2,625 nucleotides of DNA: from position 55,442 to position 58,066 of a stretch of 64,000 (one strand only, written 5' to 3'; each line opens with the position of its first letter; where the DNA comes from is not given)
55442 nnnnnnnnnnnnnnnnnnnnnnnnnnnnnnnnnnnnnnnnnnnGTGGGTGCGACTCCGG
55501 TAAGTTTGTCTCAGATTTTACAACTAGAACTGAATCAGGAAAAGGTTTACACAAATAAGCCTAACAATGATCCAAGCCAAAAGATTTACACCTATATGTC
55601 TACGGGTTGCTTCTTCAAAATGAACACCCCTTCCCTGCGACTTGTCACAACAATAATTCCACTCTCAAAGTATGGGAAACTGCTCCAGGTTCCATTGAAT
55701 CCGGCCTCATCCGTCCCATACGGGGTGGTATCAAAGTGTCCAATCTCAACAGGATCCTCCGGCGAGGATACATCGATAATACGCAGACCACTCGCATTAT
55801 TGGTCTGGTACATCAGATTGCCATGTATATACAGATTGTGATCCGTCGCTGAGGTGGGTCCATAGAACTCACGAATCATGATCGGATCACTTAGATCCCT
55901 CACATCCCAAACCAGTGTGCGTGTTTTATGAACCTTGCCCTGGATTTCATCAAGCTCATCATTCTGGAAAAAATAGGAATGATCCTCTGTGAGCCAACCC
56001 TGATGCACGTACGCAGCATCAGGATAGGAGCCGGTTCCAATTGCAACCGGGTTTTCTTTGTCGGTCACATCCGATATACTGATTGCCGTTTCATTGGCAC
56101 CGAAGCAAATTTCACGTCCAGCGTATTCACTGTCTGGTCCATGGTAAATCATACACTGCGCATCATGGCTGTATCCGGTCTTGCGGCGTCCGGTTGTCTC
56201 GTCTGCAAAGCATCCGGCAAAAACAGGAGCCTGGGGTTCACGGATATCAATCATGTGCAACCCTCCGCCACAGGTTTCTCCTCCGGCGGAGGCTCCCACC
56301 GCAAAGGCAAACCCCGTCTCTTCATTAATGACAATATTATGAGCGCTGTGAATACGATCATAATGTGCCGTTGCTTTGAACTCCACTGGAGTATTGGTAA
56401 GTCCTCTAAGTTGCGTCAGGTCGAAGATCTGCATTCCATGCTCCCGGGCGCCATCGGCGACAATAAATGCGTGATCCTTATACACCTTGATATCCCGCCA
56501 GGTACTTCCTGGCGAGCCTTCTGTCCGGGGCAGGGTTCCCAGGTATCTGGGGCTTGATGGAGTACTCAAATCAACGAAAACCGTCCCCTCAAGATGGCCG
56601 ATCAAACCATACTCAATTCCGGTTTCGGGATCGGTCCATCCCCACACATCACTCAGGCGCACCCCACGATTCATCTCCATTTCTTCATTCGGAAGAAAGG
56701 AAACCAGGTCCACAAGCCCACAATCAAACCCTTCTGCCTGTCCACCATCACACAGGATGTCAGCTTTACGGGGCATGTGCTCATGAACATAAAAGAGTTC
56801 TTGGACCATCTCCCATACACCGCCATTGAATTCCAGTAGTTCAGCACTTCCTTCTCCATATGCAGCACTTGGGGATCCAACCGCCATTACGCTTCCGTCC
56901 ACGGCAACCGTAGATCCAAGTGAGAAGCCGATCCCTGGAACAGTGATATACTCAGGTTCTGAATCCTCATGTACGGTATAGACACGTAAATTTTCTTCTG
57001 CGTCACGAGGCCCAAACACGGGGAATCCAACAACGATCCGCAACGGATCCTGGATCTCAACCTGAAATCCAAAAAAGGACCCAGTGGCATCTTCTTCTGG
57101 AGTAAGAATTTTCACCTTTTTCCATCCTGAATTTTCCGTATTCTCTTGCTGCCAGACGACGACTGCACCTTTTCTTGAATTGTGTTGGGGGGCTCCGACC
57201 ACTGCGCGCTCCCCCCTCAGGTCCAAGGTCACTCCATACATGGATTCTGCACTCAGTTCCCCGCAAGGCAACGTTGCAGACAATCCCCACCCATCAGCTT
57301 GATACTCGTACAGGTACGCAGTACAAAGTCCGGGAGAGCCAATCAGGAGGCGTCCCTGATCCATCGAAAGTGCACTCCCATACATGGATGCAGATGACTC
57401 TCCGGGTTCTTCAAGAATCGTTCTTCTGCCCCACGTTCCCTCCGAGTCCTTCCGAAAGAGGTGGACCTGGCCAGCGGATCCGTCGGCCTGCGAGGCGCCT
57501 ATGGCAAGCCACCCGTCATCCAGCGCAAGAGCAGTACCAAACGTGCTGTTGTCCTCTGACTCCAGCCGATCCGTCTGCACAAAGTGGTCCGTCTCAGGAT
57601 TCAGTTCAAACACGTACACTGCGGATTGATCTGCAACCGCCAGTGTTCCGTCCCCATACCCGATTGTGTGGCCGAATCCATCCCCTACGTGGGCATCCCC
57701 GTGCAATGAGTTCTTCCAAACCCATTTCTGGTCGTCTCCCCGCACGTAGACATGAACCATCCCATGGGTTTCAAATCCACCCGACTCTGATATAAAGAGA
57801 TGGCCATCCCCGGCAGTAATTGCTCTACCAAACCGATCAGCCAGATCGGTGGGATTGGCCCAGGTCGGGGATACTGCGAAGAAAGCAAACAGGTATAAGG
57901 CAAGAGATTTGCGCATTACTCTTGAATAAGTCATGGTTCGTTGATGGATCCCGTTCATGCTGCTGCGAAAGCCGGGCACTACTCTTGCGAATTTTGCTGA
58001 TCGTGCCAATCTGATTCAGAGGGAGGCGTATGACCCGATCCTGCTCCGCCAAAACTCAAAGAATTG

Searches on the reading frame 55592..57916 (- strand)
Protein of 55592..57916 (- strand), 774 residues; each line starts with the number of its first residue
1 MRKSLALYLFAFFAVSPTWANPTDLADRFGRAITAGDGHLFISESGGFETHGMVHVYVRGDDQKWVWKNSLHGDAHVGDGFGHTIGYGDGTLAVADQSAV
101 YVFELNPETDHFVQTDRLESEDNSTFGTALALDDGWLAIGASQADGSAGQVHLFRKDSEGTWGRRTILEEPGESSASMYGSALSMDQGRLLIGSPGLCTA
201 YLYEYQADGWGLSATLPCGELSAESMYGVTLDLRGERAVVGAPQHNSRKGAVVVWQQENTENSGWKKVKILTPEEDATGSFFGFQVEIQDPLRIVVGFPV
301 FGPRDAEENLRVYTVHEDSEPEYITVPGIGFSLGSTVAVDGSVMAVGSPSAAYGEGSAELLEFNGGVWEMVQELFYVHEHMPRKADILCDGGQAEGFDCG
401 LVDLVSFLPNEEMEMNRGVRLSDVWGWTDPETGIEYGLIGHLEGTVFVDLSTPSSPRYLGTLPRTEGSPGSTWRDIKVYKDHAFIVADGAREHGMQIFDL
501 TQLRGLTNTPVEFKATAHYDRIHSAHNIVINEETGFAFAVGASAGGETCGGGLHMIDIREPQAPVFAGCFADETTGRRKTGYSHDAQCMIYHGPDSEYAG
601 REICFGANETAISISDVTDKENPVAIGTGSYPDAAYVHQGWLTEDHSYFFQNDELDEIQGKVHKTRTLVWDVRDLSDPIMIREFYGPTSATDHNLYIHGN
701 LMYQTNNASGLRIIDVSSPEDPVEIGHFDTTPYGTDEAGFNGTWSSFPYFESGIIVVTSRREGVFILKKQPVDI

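Call 10: search_protein_families(library=pfam, proteins=[window:55592-57916:-])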
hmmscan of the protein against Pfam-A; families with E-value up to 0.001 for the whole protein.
window:55592-57916:- (774 aa): 2 families
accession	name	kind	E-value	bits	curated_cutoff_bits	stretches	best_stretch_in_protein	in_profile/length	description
PF14312.12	FG-GAP_2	-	1.5e-11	44.7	23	0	123-154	15-49/49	FG-GAP repeat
PF08309.17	LVIVD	-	1.5e-05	24.7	20.2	0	695-730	7-42/42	LVIVD repeat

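Call 11: search_protein_families(library=ncbifam, proteins=[window:55592-57916:-])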
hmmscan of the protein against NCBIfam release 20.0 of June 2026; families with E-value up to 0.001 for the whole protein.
window:55592-57916:- (774 aa): 1 family
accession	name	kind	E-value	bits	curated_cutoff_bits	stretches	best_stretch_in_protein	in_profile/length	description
TIGR04312.1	choice_anch_B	subfamily_domain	8e-128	426.8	100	1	389-769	2-364/364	choice-of-anchor B family protein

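Call 21: find_homologous_proteins(query=window:55592-57916:-, max_evalue=1e-20)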
Query window:55592-57916:- (774 aa): 1580 proteins with E <= 1e-20 among 8000 candidates; the best 120 are listed.
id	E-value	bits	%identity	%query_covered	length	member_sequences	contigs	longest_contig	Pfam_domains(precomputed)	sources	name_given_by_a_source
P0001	0.0e+0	1709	94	100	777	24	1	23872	PF14312.13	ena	-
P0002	0.0e+0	1482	83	100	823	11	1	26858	PF14312.13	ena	-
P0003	0.0e+0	1479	83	100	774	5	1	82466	PF14312.13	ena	-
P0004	0.0e+0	1421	79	100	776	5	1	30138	PF14312.13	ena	-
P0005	0.0e+0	1415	79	100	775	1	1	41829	PF14312.13,PF08309.18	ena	-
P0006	0.0e+0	1404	79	100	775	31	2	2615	PF14312.13,PF08309.18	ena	-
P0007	0.0e+0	1404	78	100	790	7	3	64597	PF14312.13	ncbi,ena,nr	ncbi:MAG: choice-of-anchor B family protein [Rhodothermaceae bacterium]|nr:choice-of-anchor B family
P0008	0.0e+0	1400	79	100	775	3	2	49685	PF14312.13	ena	-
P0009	0.0e+0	1393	78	100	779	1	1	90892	PF14312.13,PF08309.18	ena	-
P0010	0.0e+0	1362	78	100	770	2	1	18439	PF14312.13,PF08309.18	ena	-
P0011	0.0e+0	1355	75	100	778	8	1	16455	PF14312.13,PF08309.18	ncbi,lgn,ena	-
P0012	0.0e+0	1331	77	96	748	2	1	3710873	PF14312.13,PF08309.18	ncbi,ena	-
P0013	0.0e+0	1325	73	99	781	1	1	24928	PF14312.13,PF08309.18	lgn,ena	-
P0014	0.0e+0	1253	70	100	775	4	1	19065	PF14312.13,PF08309.18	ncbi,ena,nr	ncbi:MAG: choice-of-anchor B family protein [Bacteroidetes bacterium]|nr:choice-of-anchor B family p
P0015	0.0e+0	1248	69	100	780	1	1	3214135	PF14312.13,PF08309.18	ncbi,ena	-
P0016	0.0e+0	1244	70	100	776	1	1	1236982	PF14312.13,PF08309.18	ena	-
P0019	0.0e+0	1201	68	100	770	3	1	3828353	PF14312.13,PF08309.18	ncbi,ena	-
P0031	0.0e+0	1110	62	100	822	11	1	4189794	PF14312.13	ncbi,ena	-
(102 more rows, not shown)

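Call 22: find_encoding_contigs(protein=P0012, flank=10000, max_places=2)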
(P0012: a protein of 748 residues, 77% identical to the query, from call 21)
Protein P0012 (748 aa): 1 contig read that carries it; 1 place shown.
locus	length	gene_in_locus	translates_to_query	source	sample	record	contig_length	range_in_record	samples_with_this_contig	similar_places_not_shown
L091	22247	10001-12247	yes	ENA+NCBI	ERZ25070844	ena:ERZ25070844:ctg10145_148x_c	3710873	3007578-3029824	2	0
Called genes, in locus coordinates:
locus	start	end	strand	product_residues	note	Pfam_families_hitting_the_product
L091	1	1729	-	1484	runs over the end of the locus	PF00310:GATase_2, PF04898:Glu_syn_central, PF01645:Glu_synthase, PF01493:GXGXG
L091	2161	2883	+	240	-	-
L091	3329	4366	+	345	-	PF13384:HTH_23 (weak), PF07228:SpoIIE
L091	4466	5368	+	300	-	PF13651:EcoRI_methylase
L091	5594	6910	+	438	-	PF00005:ABC_tran (faint), PF00009:GTP_EFTU, PF01926:MMR_HSR1, PF02421:FeoB_N, PF00009:GTP_EFTU, PF01926:MMR_HSR1, PF02421:FeoB_N, PF14714:KH_dom-like, +7 more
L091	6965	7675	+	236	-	PF12797:Fer4_2 (faint), PF14697:Fer4_21 (faint), PF12837:Fer4_6 (faint), PF12838:Fer4_7, PF13183:Fer4_8 (faint), PF13187:Fer4_9 (weak), PF13484:Fer4_16 (weak), PF00037:Fer4, +1 more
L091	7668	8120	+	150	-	-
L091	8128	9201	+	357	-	PF06144:DNA_pol3_delta, PF21694:DNA_pol3_delta_C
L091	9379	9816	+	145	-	-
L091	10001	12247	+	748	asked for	PF14312:FG-GAP_2 (faint), PF08309:LVIVD (faint)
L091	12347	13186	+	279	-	PF00140:Sigma70_r1_2, PF04542:Sigma70_r2, PF04539:Sigma70_r3, PF04545:Sigma70_r4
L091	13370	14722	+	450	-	PF02321:OEP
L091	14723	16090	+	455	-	PF25919:BSH_CusB (faint), PF25917:BSH_RND, PF25973:BSH_CzcB, PF25876:HH_MFP_RND (weak), PF25990:Beta-barrel_YknX, PF25975:CzcB_C (faint), PF25989:YknX_C (weak)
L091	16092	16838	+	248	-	PF02463:SMC_N (weak), PF00005:ABC_tran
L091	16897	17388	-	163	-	-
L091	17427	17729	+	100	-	PF01192:RNA_pol_Rpb6 (faint)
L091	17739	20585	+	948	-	PF00005:ABC_tran (faint), PF02463:SMC_N (faint), PF13191:AAA_16 (faint), PF13555:AAA_29 (faint), PF20703:nSTAND1 (faint), PF17760:UvrA_inter, PF17755:UvrA_DNA-bind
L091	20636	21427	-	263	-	PF01610:DDE_Tnp_ISL3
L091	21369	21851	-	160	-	PF14690:Zn_ribbon_ISL3 (weak), PF13542:HTH_Tnp_ISL3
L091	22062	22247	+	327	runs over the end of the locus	-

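Call 23: find_encoding_contigs(protein=P0007, flank=10000, max_places=2)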
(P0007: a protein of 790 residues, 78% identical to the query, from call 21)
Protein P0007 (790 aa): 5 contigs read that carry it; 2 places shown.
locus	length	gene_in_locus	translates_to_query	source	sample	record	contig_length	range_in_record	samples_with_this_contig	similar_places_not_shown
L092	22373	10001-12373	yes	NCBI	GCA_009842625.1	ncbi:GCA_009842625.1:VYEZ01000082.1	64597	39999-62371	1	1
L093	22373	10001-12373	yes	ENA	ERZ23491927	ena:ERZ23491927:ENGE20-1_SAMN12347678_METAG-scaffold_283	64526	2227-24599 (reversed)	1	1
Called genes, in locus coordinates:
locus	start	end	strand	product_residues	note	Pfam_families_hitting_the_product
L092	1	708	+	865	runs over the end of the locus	PF13589:HATPase_c_3, PF02518:HATPase_c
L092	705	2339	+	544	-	-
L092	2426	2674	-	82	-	PF03796:DnaB_C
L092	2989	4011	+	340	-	-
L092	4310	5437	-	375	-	-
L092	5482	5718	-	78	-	-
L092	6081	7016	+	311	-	PF03193:RsgA_GTPase (faint), PF00009:GTP_EFTU, PF01926:MMR_HSR1, PF02421:FeoB_N, PF14714:KH_dom-like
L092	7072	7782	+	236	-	PF12797:Fer4_2 (faint), PF14697:Fer4_21 (faint), PF12837:Fer4_6 (faint), PF12838:Fer4_7, PF13187:Fer4_9, PF13237:Fer4_10 (weak), PF13484:Fer4_16 (weak), PF00037:Fer4, +1 more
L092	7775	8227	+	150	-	-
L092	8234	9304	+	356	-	PF06144:DNA_pol3_delta, PF21694:DNA_pol3_delta_C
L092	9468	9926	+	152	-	-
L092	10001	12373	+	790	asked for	PF14312:FG-GAP_2 (faint)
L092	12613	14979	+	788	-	PF14312:FG-GAP_2 (faint), PF08309:LVIVD (faint)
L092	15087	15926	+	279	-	PF00140:Sigma70_r1_2, PF04542:Sigma70_r2, PF04539:Sigma70_r3, PF04545:Sigma70_r4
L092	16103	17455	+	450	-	PF02321:OEP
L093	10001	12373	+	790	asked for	PF14312:FG-GAP_2 (faint)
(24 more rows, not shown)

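Call 24: find_encoding_contigs(protein=P0015, flank=10000, max_places=2)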
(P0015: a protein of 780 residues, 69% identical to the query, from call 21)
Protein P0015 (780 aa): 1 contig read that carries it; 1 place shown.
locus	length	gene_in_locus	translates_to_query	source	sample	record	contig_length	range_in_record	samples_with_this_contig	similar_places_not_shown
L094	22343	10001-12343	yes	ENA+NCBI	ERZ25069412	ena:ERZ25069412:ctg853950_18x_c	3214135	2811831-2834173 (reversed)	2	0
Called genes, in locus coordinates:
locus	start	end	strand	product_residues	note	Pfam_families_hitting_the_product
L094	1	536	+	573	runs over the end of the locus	PF00111:Fer2 (weak), PF13510:Fer2_4 (weak), PF10588:NADH-G_4Fe-4S_3, PF22117:Fer4_Nqo3, PF22151:Fer4_NDSU1, PF00384:Molybdopterin (weak)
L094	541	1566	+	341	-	PF00146:NADHdh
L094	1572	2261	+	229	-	PF00834:Ribul_P_3_epim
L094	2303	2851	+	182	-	PF01288:HPPK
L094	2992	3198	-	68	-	-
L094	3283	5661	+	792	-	PF03235:GmrSD_N, PF07510:GmrSD_C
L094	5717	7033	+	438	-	PF00005:ABC_tran (faint), PF00009:GTP_EFTU, PF01926:MMR_HSR1, PF02421:FeoB_N, PF00009:GTP_EFTU, PF01926:MMR_HSR1, PF02421:FeoB_N, PF14714:KH_dom-like, +6 more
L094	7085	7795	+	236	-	PF12797:Fer4_2 (faint), PF14697:Fer4_21 (faint), PF12837:Fer4_6 (faint), PF12838:Fer4_7, PF13183:Fer4_8 (faint), PF13187:Fer4_9, PF13237:Fer4_10 (weak), PF00037:Fer4, +1 more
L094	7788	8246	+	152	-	-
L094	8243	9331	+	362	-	PF06144:DNA_pol3_delta (weak), PF21694:DNA_pol3_delta_C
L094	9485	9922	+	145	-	-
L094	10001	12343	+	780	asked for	PF14312:FG-GAP_2 (faint), PF08309:LVIVD (faint)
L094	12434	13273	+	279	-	PF00140:Sigma70_r1_2, PF04542:Sigma70_r2, PF04539:Sigma70_r3, PF04545:Sigma70_r4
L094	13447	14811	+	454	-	PF02321:OEP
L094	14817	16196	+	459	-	PF25919:BSH_CusB (faint), PF25917:BSH_RND, PF25973:BSH_CzcB, PF25876:HH_MFP_RND (weak), PF25990:Beta-barrel_YknX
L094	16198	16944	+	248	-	PF02463:SMC_N, PF00005:ABC_tran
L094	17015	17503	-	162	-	-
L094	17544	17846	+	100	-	PF01192:RNA_pol_Rpb6 (weak)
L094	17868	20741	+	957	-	PF00005:ABC_tran (faint), PF02463:SMC_N (faint), PF13191:AAA_16 (faint), PF13555:AAA_29 (faint), PF20703:nSTAND1 (faint), PF17760:UvrA_inter, PF17755:UvrA_DNA-bind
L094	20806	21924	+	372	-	PF22612:GH113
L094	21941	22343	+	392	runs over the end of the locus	PF03583:LIP (faint), PF12697:Abhydrolase_6 (faint)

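Call 31: find_encoding_contigs(protein=P0009, flank=8000, max_places=1)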
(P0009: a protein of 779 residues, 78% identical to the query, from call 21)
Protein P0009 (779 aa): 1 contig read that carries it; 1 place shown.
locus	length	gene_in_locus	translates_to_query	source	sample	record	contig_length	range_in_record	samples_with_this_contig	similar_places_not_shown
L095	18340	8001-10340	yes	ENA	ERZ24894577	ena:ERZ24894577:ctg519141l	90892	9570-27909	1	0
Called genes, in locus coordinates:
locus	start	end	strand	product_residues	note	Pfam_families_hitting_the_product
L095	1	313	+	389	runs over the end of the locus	PF05833:NFACT_N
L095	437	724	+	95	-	PF05670:NFACT-R_1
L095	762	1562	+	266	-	PF02673:BacA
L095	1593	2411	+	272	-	PF12787:EcsC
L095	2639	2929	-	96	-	PF03544:TonB_C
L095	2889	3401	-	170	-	PF03544:TonB_C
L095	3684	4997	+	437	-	PF00005:ABC_tran (faint), PF00009:GTP_EFTU, PF01926:MMR_HSR1, PF02421:FeoB_N, PF00009:GTP_EFTU, PF01926:MMR_HSR1, PF02421:FeoB_N, PF14714:KH_dom-like, +7 more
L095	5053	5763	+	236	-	PF12797:Fer4_2 (faint), PF14697:Fer4_21 (faint), PF12837:Fer4_6 (faint), PF12838:Fer4_7, PF13187:Fer4_9, PF13237:Fer4_10 (weak), PF13484:Fer4_16 (weak), PF00037:Fer4, +1 more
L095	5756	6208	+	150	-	-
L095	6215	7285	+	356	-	PF06144:DNA_pol3_delta, PF21694:DNA_pol3_delta_C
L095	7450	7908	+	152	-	-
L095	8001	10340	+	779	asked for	PF14312:FG-GAP_2 (faint), PF08309:LVIVD (faint)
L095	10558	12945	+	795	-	PF14312:FG-GAP_2 (faint), PF08309:LVIVD (faint)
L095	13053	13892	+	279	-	PF00140:Sigma70_r1_2, PF04542:Sigma70_r2, PF04539:Sigma70_r3, PF04545:Sigma70_r4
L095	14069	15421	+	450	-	PF02321:OEP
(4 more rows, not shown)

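Call 32: find_encoding_contigs(protein=P0005, flank=8000, max_places=1)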
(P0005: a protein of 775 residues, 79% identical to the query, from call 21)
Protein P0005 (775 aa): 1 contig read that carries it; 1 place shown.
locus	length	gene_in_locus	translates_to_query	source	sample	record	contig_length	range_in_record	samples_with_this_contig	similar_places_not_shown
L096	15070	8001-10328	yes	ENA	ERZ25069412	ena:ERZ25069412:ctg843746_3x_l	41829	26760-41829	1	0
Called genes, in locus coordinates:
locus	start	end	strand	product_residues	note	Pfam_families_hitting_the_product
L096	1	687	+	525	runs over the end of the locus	PF05833:NFACT_N, PF05670:NFACT-R_1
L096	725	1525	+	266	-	PF02673:BacA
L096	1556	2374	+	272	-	PF12787:EcsC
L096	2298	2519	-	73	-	-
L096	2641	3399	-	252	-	PF03544:TonB_C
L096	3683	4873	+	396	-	PF00005:ABC_tran (faint), PF00009:GTP_EFTU, PF01926:MMR_HSR1, PF02421:FeoB_N, PF04548:AIG1 (weak), PF00009:GTP_EFTU, PF01926:MMR_HSR1, PF02421:FeoB_N, +6 more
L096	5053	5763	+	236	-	PF12797:Fer4_2 (faint), PF14697:Fer4_21 (faint), PF12837:Fer4_6 (faint), PF12838:Fer4_7, PF13187:Fer4_9, PF13237:Fer4_10 (weak), PF13484:Fer4_16 (weak), PF00037:Fer4, +1 more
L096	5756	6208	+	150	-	-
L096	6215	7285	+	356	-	PF06144:DNA_pol3_delta, PF21694:DNA_pol3_delta_C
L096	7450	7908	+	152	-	-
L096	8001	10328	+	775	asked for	PF14312:FG-GAP_2 (faint), PF08309:LVIVD (faint)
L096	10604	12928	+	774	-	PF14312:FG-GAP_2 (faint)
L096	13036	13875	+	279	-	PF00140:Sigma70_r1_2, PF04542:Sigma70_r2, PF04539:Sigma70_r3, PF04545:Sigma70_r4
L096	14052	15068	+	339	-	?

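Call 33: find_encoding_contigs(protein=P0013, flank=8000, max_places=1)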
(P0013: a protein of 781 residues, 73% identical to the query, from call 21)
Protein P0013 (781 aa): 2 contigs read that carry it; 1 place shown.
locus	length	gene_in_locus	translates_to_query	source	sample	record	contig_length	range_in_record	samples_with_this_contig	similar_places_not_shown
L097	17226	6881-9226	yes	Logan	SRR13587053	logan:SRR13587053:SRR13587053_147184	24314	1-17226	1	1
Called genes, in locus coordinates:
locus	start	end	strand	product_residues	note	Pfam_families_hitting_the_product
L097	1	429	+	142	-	?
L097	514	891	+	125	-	PF03235:GmrSD_N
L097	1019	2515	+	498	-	PF03235:GmrSD_N (weak), PF07510:GmrSD_C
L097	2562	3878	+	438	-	PF00005:ABC_tran (faint), PF00009:GTP_EFTU, PF01926:MMR_HSR1, PF02421:FeoB_N, PF00009:GTP_EFTU, PF01926:MMR_HSR1, PF02421:FeoB_N, PF14714:KH_dom-like, +8 more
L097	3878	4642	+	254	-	PF12797:Fer4_2 (faint), PF14697:Fer4_21 (faint), PF13183:Fer4_8 (faint), PF13237:Fer4_10 (weak), PF12838:Fer4_7, PF13187:Fer4_9, PF13484:Fer4_16 (weak), PF00037:Fer4, +1 more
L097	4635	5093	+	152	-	-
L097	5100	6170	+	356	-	PF06144:DNA_pol3_delta, PF21694:DNA_pol3_delta_C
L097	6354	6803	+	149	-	-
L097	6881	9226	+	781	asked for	PF08309:LVIVD (faint), PF14312:FG-GAP_2 (faint)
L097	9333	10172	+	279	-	PF00140:Sigma70_r1_2, PF04542:Sigma70_r2, PF04539:Sigma70_r3, PF04545:Sigma70_r4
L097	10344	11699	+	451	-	PF02321:OEP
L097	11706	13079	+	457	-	PF25919:BSH_CusB (faint), PF25917:BSH_RND, PF25973:BSH_CzcB, PF25876:HH_MFP_RND (weak), PF25990:Beta-barrel_YknX, PF25989:YknX_C (weak)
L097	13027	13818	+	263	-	PF02463:SMC_N (weak), PF00005:ABC_tran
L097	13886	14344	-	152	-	-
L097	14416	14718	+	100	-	PF01192:RNA_pol_Rpb6 (weak)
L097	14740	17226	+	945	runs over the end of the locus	PF00005:ABC_tran (faint), PF02463:SMC_N (faint), PF03193:RsgA_GTPase (faint), PF13191:AAA_16 (faint), PF13555:AAA_29 (faint), PF20703:nSTAND1 (faint), PF17760:UvrA_inter, PF17755:UvrA_DNA-bind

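Call 60: find_encoding_contigs(protein=P0019, flank=4000, max_places=1)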
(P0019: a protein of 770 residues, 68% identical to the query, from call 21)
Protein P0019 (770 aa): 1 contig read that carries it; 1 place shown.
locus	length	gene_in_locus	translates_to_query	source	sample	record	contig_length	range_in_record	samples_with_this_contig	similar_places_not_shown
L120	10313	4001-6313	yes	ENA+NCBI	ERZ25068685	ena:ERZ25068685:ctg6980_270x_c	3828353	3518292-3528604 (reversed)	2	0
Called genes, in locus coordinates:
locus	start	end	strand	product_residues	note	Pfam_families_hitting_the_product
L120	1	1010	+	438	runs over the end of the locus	PF00005:ABC_tran (faint), PF00009:GTP_EFTU, PF01926:MMR_HSR1, PF02421:FeoB_N, PF00009:GTP_EFTU, PF01926:MMR_HSR1, PF02421:FeoB_N, PF14714:KH_dom-like, +7 more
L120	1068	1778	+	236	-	PF12797:Fer4_2 (faint), PF13237:Fer4_10 (weak), PF14697:Fer4_21 (faint), PF12837:Fer4_6 (faint), PF12838:Fer4_7, PF13187:Fer4_9, PF13484:Fer4_16 (weak), PF00037:Fer4, +1 more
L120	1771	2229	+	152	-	-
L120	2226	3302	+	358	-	PF06144:DNA_pol3_delta, PF21694:DNA_pol3_delta_C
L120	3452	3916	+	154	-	-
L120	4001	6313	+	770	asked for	PF14312:FG-GAP_2 (faint), PF08309:LVIVD (faint)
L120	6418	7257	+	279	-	PF00140:Sigma70_r1_2, PF04542:Sigma70_r2, PF04539:Sigma70_r3, PF04545:Sigma70_r4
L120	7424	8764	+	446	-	PF02321:OEP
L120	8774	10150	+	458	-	PF25919:BSH_CusB (faint), PF25917:BSH_RND, PF25973:BSH_CzcB, PF25876:HH_MFP_RND (weak), PF25990:Beta-barrel_YknX, PF25989:YknX_C (weak)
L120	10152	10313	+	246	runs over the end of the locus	PF02463:SMC_N (weak), PF00005:ABC_tran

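Call 61: find_encoding_contigs(protein=P0031, flank=4000, max_places=1)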
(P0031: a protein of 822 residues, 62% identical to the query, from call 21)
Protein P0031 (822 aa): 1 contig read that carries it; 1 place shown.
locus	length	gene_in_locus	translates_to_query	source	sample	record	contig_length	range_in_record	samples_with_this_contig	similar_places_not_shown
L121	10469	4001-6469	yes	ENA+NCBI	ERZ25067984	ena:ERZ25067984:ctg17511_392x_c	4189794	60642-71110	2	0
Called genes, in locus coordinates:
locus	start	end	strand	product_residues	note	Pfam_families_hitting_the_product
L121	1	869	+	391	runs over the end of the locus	PF00202:Aminotran_3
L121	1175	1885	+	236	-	PF12797:Fer4_2 (faint), PF14697:Fer4_21 (faint), PF12837:Fer4_6 (faint), PF12838:Fer4_7, PF13183:Fer4_8 (faint), PF13187:Fer4_9, PF13237:Fer4_10 (weak), PF00037:Fer4, +1 more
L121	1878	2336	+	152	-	-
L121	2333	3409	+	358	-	PF06144:DNA_pol3_delta, PF21694:DNA_pol3_delta_C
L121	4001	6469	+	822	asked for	PF14312:FG-GAP_2 (faint)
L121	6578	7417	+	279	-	PF00140:Sigma70_r1_2, PF04542:Sigma70_r2, PF04539:Sigma70_r3, PF04545:Sigma70_r4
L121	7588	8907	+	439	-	PF02321:OEP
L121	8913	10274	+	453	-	PF25917:BSH_RND, PF25973:BSH_CzcB (weak), PF25876:HH_MFP_RND (weak), PF25990:Beta-barrel_YknX, PF25975:CzcB_C (faint)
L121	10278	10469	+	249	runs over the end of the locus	PF02463:SMC_N (weak), PF00005:ABC_tran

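Call 62: find_encoding_contigs(protein=P0016, flank=4000, max_places=1)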
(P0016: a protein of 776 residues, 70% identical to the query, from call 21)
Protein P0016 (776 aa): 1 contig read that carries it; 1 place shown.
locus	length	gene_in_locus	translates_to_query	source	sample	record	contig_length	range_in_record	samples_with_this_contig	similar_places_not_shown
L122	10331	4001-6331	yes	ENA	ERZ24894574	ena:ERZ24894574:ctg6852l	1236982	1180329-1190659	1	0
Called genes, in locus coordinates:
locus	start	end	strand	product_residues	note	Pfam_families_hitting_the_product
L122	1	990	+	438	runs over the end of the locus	PF00005:ABC_tran (faint), PF00009:GTP_EFTU, PF01926:MMR_HSR1, PF02421:FeoB_N, PF00009:GTP_EFTU, PF01926:MMR_HSR1, PF02421:FeoB_N, PF14714:KH_dom-like, +7 more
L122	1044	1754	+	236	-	PF12797:Fer4_2 (faint), PF14697:Fer4_21 (faint), PF12837:Fer4_6 (faint), PF12838:Fer4_7, PF13187:Fer4_9, PF13237:Fer4_10 (weak), PF13484:Fer4_16 (weak), PF00037:Fer4, +1 more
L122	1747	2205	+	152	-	-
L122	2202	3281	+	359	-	PF06144:DNA_pol3_delta (weak), PF21694:DNA_pol3_delta_C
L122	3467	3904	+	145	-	-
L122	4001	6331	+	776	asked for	PF14312:FG-GAP_2 (faint), PF08309:LVIVD (faint)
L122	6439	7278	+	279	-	PF00140:Sigma70_r1_2, PF04542:Sigma70_r2, PF04539:Sigma70_r3, PF04545:Sigma70_r4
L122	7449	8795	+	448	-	PF02321:OEP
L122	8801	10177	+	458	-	PF25919:BSH_CusB (faint), PF25917:BSH_RND, PF25973:BSH_CzcB, PF25876:HH_MFP_RND (weak), PF25990:Beta-barrel_YknX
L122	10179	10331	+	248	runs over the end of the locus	PF00005:ABC_tran, PF02463:SMC_N (weak)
